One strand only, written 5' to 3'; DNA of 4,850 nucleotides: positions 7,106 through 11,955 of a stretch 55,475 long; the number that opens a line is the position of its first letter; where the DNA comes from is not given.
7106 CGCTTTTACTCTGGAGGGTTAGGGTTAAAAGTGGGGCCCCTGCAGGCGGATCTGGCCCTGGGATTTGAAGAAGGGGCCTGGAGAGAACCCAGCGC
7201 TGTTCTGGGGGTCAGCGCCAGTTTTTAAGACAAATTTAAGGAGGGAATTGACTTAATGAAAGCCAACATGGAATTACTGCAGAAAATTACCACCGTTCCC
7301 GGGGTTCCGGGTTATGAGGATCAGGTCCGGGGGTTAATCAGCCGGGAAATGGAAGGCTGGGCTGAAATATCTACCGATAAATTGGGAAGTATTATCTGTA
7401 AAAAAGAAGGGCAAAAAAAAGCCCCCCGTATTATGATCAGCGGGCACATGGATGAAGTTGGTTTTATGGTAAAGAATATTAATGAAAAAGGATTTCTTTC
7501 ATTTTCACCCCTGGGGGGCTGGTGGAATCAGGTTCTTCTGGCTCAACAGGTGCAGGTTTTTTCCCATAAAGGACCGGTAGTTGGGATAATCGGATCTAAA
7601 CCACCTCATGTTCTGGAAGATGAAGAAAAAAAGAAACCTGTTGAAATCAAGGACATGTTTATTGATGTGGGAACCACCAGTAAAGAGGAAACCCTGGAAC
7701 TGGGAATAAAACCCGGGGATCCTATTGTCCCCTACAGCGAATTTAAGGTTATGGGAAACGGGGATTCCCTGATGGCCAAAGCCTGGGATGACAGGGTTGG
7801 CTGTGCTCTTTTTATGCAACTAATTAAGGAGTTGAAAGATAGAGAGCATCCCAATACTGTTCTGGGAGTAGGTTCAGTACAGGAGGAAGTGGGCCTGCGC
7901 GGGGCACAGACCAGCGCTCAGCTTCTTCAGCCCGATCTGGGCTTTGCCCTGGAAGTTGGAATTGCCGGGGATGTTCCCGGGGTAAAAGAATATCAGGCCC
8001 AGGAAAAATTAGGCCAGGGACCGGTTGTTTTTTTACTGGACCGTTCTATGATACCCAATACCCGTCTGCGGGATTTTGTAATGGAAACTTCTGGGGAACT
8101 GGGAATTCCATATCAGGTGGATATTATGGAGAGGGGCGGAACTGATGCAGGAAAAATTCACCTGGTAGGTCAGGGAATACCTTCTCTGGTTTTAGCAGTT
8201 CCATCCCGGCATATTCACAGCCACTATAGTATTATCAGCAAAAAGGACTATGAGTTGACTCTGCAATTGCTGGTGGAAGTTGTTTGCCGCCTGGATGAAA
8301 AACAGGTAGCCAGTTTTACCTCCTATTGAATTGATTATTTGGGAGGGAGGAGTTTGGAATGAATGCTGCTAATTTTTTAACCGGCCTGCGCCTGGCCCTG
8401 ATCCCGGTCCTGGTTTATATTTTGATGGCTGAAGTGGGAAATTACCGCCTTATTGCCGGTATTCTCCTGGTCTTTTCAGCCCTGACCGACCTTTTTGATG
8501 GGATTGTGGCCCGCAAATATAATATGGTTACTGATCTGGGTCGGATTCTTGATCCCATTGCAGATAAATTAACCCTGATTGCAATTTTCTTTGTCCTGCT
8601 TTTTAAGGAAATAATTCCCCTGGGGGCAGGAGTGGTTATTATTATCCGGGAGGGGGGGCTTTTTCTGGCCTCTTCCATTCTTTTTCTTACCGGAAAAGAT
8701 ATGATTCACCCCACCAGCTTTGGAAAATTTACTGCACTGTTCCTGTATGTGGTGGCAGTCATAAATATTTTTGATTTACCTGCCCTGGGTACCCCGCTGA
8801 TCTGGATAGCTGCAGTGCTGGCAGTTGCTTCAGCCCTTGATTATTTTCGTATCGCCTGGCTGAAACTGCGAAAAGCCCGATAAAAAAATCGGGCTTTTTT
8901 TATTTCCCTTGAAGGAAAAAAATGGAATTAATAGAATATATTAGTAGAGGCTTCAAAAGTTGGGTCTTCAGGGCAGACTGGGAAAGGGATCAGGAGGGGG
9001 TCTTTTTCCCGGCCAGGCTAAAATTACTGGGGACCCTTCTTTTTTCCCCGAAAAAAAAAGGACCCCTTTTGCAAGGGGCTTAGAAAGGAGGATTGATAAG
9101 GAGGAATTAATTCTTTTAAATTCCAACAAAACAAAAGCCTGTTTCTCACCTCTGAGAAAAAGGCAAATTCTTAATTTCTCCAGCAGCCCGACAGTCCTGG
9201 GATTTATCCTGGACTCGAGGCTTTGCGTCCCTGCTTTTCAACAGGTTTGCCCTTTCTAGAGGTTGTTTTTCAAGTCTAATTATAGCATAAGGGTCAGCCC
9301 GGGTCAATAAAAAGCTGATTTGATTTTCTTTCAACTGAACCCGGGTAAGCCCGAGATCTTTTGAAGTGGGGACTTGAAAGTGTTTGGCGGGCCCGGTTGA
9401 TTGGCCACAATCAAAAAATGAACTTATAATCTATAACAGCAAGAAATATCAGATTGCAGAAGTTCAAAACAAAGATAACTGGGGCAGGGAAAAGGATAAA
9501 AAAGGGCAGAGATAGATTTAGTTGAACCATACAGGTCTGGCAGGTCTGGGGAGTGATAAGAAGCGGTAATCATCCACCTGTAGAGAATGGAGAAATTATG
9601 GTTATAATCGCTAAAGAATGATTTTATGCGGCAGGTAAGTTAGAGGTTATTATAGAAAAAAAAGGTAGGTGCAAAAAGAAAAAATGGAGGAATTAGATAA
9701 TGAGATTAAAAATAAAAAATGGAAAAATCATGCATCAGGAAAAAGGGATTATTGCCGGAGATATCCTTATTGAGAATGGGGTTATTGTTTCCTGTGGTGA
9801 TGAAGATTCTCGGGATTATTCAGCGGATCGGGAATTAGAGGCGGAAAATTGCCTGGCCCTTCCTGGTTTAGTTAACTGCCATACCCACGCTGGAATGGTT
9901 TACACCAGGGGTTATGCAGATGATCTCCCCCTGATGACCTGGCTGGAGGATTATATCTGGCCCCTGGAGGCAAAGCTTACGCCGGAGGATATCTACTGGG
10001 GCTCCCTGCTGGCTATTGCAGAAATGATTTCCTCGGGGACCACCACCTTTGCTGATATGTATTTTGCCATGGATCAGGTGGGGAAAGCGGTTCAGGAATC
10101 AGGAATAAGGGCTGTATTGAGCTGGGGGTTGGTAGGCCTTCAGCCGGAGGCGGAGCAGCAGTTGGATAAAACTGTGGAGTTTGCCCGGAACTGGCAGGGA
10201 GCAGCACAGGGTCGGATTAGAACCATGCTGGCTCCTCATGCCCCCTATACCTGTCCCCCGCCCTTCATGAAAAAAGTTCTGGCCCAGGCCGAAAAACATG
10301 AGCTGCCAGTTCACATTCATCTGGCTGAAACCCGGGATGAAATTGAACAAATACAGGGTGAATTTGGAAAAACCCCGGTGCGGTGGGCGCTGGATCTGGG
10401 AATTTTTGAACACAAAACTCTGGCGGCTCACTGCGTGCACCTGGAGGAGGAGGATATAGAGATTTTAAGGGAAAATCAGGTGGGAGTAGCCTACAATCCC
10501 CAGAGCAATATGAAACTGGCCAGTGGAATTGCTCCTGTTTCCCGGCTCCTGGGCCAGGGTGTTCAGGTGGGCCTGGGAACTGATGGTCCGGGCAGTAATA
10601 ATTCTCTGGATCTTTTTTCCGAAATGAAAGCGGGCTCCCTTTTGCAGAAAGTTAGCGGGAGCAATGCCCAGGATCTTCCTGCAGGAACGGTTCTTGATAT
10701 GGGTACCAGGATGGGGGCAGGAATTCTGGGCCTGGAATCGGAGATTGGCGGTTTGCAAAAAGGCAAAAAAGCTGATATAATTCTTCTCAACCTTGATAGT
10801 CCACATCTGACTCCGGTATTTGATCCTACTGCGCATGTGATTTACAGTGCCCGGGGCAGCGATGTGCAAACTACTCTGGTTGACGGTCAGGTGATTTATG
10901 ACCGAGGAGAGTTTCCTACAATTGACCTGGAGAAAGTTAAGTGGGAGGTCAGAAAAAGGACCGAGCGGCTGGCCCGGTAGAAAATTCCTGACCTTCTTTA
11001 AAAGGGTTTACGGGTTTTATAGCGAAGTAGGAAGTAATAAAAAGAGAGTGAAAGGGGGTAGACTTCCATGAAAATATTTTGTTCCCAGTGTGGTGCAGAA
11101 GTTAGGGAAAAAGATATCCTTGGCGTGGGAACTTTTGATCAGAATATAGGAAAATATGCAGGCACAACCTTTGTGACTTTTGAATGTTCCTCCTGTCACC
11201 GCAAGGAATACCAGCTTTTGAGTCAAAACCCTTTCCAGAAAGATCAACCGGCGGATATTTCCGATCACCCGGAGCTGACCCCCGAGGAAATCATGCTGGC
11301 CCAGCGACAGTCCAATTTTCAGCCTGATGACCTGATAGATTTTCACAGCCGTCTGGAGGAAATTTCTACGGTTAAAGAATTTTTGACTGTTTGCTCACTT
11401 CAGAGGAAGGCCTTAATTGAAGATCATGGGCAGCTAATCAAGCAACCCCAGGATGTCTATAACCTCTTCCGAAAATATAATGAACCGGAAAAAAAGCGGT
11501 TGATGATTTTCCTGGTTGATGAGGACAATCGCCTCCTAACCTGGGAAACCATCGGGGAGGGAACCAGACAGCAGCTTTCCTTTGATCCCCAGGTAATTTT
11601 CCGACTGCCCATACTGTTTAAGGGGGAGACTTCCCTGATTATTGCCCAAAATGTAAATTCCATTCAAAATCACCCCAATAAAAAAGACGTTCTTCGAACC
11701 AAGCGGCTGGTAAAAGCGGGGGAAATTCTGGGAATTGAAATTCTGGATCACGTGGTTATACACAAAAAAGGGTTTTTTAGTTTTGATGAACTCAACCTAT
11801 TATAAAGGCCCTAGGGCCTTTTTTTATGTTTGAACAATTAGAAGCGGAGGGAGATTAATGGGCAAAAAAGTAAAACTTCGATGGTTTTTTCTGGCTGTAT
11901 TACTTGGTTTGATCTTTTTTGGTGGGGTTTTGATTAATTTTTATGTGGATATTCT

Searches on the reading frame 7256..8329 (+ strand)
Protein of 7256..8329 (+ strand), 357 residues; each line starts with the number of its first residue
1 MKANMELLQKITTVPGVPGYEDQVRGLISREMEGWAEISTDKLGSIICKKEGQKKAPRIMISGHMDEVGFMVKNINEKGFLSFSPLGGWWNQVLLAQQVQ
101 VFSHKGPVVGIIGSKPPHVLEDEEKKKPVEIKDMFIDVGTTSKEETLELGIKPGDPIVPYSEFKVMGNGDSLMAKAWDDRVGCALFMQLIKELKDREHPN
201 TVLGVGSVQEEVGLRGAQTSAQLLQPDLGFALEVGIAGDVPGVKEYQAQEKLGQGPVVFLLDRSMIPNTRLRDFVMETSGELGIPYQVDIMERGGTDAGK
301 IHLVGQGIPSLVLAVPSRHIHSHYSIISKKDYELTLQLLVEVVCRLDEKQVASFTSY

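Call 47: search_protein_families(library=pfam, proteins=[window:7256-8329:+], max_evalue=0.00001)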
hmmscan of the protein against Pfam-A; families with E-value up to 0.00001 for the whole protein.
window:7256-8329:+ (357 aa): 2 families
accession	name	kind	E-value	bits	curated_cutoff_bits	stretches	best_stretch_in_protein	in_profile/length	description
PF05343.19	Peptidase_M42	-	5.6e-111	370.7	23.2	1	44-338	1-292/292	M42 glutamyl aminopeptidase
PF01546.33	Peptidase_M20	-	2.6e-07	31.2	24.6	1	177-343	34-204/206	Peptidase family M20/M25/M40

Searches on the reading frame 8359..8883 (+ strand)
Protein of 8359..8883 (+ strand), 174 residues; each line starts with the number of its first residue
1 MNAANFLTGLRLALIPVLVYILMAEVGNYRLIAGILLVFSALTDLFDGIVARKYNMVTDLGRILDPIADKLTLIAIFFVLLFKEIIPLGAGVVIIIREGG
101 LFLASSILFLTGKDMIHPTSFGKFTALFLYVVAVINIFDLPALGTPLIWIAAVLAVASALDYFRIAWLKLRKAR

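Call 47: search_protein_families(library=pfam, proteins=[window:8359-8883:+], max_evalue=0.00001)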
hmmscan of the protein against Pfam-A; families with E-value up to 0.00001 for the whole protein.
window:8359-8883:+ (174 aa): 1 family
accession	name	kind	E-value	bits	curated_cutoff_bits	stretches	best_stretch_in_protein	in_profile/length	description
PF01066.26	CDP-OH_P_transf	-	3.1e-29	102.8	22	1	1-156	1-151/152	CDP-alcohol phosphatidyltransferase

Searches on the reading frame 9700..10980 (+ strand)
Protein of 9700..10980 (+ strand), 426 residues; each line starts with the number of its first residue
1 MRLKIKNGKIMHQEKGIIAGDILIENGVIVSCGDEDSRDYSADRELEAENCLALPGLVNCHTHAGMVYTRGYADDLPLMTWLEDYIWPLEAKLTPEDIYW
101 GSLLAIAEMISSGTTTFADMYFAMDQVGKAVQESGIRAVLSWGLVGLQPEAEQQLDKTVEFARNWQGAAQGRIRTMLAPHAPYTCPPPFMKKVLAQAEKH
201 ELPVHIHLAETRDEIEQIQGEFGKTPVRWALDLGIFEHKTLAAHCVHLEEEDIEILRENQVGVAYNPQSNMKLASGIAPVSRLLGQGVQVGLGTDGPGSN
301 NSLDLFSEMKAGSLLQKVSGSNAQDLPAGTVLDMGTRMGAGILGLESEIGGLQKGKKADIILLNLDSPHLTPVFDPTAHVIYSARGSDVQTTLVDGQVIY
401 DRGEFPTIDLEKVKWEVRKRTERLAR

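Call 47: search_protein_families(library=pfam, proteins=[window:9700-10980:+], max_evalue=0.00001)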
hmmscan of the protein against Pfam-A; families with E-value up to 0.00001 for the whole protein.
window:9700-10980:+ (426 aa): 2 families
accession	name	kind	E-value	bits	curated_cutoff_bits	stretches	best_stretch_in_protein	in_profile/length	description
PF01979.26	Amidohydro_1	-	1.1e-75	255.5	25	1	53-398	2-344/345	Amidohydrolase family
PF07969.17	Amidohydro_3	-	4.7e-23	82.8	29.7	1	175-400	247-472/472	Amidohydrolase family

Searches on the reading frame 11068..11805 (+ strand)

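Call 47: search_protein_families(library=pfam, proteins=[window:11068-11805:+], max_evalue=0.00001)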
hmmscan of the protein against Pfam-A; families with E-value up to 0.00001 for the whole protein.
window:11068-11805:+ (245 aa): 1 family
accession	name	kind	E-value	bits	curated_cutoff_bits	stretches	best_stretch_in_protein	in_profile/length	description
PF04002.20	RadC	-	6.9e-23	81.3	22.1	1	124-242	1-119/121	RadC-like JAB domain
